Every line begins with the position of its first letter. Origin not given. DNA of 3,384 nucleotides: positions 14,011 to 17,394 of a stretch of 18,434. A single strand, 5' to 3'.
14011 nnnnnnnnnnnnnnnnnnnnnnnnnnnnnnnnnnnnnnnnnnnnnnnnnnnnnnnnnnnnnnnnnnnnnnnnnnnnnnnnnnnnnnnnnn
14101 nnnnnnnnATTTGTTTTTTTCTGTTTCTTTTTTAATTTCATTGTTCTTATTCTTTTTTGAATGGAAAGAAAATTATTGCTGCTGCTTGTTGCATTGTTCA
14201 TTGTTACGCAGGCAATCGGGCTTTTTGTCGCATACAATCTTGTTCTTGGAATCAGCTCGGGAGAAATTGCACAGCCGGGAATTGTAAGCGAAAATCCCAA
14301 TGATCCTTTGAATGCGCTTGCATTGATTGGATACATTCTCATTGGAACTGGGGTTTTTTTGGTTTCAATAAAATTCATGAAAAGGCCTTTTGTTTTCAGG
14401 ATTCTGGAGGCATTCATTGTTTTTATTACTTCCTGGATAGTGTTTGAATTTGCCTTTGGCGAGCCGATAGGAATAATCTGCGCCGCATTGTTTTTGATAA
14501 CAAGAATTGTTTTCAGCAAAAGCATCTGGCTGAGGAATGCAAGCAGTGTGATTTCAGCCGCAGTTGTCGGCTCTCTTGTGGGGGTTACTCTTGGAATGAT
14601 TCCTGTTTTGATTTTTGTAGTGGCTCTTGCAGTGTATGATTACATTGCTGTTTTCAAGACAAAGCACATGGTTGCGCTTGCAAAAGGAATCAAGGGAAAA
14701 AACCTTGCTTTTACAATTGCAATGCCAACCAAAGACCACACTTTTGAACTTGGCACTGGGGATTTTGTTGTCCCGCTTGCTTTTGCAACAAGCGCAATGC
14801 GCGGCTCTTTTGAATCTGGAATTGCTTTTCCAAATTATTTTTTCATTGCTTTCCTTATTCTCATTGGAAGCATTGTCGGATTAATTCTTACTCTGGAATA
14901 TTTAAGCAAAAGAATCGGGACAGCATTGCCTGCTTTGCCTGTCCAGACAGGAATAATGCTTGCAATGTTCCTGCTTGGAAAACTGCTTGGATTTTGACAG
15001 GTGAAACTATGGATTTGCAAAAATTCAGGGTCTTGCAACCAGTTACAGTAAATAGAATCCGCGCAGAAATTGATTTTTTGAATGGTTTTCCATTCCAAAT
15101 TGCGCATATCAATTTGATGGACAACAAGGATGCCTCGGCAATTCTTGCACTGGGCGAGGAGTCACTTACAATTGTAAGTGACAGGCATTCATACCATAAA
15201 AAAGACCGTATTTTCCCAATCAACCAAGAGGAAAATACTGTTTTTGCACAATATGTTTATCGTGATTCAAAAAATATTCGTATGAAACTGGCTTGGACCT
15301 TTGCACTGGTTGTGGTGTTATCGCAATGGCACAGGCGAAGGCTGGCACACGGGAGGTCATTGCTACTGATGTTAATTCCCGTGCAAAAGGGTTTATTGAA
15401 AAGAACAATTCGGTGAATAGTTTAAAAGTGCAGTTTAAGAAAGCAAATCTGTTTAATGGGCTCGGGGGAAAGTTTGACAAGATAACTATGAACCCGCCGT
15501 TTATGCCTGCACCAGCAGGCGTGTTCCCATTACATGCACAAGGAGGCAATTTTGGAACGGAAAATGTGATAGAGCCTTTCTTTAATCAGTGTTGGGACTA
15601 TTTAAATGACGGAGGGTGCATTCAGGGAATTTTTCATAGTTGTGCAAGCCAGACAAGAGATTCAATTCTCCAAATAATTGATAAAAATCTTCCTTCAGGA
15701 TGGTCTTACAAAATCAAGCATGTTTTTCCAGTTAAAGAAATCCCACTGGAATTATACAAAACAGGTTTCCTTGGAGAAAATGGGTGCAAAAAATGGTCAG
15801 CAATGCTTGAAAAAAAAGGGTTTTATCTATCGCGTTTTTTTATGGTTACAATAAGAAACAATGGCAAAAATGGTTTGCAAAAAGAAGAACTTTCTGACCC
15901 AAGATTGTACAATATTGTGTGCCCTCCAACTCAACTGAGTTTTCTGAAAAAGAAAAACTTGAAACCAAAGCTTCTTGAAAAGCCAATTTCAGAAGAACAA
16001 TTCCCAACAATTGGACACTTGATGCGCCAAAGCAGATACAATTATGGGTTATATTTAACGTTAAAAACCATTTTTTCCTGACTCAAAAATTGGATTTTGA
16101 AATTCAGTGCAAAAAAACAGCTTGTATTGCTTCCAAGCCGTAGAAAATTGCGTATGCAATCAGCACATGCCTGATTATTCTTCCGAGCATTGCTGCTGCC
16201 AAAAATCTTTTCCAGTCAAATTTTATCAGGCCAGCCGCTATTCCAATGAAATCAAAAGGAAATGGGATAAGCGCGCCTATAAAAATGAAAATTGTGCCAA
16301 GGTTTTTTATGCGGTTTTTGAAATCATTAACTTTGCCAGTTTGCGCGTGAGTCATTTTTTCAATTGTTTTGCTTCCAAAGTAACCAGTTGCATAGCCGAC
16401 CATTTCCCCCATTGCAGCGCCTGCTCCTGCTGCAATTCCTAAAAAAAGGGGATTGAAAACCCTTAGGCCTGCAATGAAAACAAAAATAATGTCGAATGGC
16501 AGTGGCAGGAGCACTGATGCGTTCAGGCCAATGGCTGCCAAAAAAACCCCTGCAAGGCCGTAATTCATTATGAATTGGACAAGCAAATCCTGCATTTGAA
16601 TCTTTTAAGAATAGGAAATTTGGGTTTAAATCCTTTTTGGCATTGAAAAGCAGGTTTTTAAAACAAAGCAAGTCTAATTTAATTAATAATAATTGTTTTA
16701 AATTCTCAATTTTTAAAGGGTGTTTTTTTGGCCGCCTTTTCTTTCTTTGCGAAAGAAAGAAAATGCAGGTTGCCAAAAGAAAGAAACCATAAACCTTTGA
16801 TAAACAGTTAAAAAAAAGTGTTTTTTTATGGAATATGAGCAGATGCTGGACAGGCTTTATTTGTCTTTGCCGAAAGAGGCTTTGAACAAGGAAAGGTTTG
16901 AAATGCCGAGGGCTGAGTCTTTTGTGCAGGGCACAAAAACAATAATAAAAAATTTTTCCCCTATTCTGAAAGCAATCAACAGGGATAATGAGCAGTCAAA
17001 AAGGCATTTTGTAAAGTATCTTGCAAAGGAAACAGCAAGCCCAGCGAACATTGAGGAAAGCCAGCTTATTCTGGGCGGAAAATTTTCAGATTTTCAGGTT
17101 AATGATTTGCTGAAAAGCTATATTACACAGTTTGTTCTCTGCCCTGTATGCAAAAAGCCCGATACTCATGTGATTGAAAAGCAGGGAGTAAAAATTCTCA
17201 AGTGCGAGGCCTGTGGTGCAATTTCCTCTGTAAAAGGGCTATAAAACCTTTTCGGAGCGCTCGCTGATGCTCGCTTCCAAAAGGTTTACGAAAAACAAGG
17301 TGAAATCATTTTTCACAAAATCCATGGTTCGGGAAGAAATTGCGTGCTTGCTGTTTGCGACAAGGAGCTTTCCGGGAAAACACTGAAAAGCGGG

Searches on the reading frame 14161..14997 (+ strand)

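Call 12: search_protein_families(library=pfam, proteins=[window:14161-14997:+], max_evalue=0.01)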
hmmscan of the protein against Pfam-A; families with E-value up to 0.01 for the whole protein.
window:14161-14997:+ (278 aa): 1 family
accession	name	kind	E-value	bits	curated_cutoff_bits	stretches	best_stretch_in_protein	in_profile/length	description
PF06550.16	SPP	-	6.2e-20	72.3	23.9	1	11-191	2-181/283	Signal-peptide peptidase, presenilin aspartyl protease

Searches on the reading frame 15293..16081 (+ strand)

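Call 12: search_protein_families(library=pfam, proteins=[window:15293-16081:+], max_evalue=0.01)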
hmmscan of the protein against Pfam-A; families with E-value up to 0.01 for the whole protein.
window:15293-16081:+ (262 aa): 3 families
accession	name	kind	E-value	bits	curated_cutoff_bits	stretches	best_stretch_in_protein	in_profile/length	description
PF05175.20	MTS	-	1.7e-10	41.2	23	1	1-71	36-109/170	Methyltransferase small domain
PF06325.19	PrmA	-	0.00024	21.2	22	1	1-64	166-230/296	Ribosomal protein L11 methyltransferase (PrmA)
PF13649.12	Methyltransf_25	-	0.0021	19.1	27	1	1-66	2-70/97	Methyltransferase domain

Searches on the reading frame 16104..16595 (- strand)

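Call 12: search_protein_families(library=pfam, proteins=[window:16104-16595:-], max_evalue=0.01)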
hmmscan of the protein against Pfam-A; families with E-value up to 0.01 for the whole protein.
window:16104-16595:- (163 aa): 1 family
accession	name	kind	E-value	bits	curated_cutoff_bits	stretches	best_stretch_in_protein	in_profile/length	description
PF09335.16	VTT_dom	-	3e-16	60.5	33.9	1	38-150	5-121/123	VTT domain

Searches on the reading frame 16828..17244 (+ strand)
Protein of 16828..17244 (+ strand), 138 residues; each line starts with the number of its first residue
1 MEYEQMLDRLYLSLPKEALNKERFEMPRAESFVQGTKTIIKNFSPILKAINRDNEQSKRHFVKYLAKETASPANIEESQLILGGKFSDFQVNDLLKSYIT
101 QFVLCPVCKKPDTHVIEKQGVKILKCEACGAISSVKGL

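Call 12: search_protein_families(library=pfam, proteins=[window:16828-17244:+], max_evalue=0.01)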
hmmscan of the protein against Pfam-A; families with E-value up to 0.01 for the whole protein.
window:16828-17244:+ (138 aa): 4 families
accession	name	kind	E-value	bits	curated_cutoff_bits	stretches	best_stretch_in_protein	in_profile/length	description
PF01873.23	eIF-5_eIF-2B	-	1.1e-31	109.6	27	1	19-131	6-116/117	Domain found in IF2B/IF5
PF13453.11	Zn_ribbon_TFIIB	-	0.002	17.9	22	1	105-130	2-26/41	Transcription factor zinc-finger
PF14354.12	Lar_restr_allev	-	0.0048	17.6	28.6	1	105-131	6-33/58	Restriction alleviation protein Lar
PF12827.12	Peroxin-22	-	0.0089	16.2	26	0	87-133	24-75/110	Peroxisomal biogenesis protein family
